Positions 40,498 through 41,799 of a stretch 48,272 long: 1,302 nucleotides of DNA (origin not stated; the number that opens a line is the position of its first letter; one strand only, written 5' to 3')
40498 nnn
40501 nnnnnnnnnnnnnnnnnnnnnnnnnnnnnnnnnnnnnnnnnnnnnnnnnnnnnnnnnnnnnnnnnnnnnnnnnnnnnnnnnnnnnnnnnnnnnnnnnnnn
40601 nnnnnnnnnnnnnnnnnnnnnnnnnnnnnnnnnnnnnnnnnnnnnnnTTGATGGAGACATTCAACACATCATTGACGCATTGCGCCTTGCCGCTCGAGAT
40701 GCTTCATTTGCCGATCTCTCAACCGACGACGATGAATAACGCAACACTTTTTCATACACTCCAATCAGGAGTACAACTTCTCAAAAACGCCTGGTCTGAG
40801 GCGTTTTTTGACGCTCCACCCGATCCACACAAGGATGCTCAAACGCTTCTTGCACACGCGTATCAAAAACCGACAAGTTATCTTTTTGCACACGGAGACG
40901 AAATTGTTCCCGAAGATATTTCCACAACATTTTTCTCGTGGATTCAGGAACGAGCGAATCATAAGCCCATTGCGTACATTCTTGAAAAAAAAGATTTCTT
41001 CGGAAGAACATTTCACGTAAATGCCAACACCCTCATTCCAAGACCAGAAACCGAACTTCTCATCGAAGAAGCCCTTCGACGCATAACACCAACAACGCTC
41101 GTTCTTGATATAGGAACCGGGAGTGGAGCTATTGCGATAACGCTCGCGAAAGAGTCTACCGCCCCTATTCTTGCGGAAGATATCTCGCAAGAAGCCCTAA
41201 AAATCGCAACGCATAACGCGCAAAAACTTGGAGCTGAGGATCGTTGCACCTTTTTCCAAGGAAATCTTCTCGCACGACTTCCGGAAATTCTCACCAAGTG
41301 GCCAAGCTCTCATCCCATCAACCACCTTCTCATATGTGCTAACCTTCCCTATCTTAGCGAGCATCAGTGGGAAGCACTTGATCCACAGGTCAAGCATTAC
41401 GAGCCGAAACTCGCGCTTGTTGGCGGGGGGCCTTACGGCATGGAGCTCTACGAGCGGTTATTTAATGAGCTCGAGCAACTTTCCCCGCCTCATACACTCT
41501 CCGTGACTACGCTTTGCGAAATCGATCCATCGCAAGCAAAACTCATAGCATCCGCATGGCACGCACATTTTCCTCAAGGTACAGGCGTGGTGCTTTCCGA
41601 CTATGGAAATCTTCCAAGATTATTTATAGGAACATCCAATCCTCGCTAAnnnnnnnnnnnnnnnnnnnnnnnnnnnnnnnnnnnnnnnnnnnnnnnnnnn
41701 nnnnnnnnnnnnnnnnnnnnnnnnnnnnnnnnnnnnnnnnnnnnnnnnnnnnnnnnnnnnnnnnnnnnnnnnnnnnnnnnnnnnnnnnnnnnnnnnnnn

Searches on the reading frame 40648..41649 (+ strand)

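Call 79: search_protein_families(library=pfam, proteins=[window:40648-41649:+], max_evalue=0.00001)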
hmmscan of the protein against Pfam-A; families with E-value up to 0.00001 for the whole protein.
window:40648-41649:+ (333 aa): 5 families
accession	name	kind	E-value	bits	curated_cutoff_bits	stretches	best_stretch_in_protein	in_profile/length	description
PF17827.6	PrmC_N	-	2.1e-14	54.2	23.4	1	49-112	5-70/71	PrmC N-terminal domain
PF13847.12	Methyltransf_31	-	3.9e-10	40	27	1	150-214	5-69/145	Methyltransferase domain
PF13649.12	Methyltransf_25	-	8.8e-09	36.4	27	1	152-212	1-59/97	Methyltransferase domain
PF06325.19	PrmA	-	8.6e-08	32.4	22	1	137-201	150-214/296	Ribosomal protein L11 methyltransferase (PrmA)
PF05175.20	MTS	-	2.7e-07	30.8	23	1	135-212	20-95/170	Methyltransferase small domain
